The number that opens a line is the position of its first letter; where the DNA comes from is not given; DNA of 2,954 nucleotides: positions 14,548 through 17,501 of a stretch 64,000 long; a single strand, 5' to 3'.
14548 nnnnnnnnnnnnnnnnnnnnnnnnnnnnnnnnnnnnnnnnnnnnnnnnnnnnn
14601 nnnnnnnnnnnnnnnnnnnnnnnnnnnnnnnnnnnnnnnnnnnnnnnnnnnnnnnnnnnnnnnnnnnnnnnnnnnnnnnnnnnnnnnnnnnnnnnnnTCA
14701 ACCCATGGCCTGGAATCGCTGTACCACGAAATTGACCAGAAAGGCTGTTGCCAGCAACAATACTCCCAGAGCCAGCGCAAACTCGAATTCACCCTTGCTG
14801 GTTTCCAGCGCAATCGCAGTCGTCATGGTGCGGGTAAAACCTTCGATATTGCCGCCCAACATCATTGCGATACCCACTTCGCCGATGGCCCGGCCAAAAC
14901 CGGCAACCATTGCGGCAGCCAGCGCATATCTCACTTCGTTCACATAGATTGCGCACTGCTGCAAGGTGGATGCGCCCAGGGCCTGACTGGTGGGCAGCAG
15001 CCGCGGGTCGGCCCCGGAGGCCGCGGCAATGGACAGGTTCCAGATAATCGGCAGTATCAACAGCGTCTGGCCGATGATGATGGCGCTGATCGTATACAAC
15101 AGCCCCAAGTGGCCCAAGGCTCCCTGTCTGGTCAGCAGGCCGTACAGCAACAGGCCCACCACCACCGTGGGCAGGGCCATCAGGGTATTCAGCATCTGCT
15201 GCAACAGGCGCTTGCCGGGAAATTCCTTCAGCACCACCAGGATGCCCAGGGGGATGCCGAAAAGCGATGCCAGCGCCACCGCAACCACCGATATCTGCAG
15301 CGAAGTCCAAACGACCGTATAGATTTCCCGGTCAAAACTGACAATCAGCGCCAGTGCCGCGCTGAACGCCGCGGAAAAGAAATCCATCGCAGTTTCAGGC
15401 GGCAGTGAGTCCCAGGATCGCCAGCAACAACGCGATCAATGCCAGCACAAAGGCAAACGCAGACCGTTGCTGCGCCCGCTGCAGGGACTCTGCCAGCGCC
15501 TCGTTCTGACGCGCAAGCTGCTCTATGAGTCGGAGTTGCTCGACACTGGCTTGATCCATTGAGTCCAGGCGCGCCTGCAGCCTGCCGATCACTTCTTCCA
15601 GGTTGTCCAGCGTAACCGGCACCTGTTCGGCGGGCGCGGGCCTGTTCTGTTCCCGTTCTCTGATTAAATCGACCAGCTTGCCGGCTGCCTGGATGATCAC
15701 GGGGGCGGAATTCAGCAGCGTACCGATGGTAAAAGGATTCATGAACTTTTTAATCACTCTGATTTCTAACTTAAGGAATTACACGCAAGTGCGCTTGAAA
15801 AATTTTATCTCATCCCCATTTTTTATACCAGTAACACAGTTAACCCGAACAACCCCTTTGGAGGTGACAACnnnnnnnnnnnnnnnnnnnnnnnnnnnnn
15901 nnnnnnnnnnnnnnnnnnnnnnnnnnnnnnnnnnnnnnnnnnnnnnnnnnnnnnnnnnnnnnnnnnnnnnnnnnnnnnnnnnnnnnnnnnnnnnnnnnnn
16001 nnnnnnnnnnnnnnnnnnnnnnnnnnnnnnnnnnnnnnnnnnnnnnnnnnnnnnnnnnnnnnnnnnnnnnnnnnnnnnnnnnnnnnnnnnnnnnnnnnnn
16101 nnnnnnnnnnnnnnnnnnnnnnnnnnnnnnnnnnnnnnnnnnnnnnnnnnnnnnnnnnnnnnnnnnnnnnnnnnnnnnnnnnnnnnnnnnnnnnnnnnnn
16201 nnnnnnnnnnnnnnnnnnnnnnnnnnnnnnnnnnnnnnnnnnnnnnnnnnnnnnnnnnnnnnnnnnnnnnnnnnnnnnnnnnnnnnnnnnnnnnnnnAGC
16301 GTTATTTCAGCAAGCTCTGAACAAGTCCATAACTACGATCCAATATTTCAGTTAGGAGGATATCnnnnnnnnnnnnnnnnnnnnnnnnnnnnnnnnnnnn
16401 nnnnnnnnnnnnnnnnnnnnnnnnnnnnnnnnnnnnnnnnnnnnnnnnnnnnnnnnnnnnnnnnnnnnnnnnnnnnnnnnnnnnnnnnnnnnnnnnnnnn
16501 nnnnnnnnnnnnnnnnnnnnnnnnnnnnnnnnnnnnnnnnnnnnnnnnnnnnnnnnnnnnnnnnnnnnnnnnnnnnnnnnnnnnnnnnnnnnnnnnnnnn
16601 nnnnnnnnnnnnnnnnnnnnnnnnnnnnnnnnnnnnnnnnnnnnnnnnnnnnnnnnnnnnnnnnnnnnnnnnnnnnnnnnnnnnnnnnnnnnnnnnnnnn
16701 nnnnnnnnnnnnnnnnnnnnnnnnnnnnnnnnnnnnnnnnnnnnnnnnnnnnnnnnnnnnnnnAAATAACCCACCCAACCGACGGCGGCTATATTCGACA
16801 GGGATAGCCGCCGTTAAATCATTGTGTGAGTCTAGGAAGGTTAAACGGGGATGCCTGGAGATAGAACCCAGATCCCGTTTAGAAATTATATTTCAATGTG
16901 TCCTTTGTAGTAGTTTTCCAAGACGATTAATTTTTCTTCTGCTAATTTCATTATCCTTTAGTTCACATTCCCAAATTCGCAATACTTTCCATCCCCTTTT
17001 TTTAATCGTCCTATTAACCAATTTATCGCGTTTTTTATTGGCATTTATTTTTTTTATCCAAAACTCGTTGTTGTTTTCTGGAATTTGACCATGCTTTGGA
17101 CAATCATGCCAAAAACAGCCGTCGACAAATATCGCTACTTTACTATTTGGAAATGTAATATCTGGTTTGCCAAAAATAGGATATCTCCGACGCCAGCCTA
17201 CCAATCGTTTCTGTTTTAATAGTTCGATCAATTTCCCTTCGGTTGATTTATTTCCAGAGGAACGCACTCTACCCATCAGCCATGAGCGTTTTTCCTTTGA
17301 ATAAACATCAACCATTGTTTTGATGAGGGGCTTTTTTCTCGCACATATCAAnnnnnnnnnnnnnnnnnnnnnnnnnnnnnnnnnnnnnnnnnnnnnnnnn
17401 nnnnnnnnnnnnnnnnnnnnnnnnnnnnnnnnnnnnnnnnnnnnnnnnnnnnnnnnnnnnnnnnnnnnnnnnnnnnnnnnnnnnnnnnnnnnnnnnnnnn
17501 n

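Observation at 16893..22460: Low-GC four-gene operon GHKL-Dcm-GHKL-Vsr: candidate uncharacterised methylation-coupled restriction/defense module with no recognisable restriction endonuclease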

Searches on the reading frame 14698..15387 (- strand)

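Call 61: search_protein_families(library=pfam, proteins=[window:14698-15387:-], max_evalue=0.00001)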
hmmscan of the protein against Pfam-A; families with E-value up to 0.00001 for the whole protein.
window:14698-15387:- (229 aa): 1 family
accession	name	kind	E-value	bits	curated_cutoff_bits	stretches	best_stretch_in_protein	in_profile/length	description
PF00528.27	BPD_transp_1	-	1.4e-07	31.9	26.4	1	44-225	1-178/184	Binding-protein-dependent transport system inner membrane component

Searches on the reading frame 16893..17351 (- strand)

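Call 3: search_protein_families(library=pfam, proteins=[window:16893-17351:-], max_evalue=0.01)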
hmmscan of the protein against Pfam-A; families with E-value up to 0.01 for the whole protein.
window:16893-17351:- (152 aa): 3 families
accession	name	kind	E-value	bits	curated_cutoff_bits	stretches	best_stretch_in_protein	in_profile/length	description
PF03852.21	Vsr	-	7.1e-16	58.3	27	1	15-83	2-69/74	DNA mismatch endonuclease Vsr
PF18741.7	MTES_1575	-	0.0032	17.9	38.2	0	103-134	53-84/96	REase_MTES_1575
PF04480.18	DUF559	-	0.0068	16.7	20.6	0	105-134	67-96/109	Protein of unknown function (DUF559)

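Call 4: search_protein_families(library=padloc, proteins=[window:16893-17351:-], max_evalue=0.01)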
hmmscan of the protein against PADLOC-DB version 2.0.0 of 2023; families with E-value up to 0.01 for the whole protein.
window:16893-17351:- (152 aa): 1 family
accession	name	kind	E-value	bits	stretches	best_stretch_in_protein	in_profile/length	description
PDLC03397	Vsr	-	1.1e-17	62.6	1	13-135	1-123/156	Type II nicking endonuclease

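Call 5: search_protein_families(library=ncbifam, proteins=[window:16893-17351:-], max_evalue=0.01)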
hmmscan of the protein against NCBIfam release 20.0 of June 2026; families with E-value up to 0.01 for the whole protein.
window:16893-17351:- (152 aa): 1 family
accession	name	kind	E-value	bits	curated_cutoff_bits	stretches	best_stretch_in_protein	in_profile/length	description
TIGR00632.1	vsr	subfamily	4.4e-33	114.1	97.85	1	13-130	1-119/119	DNA mismatch endonuclease Vsr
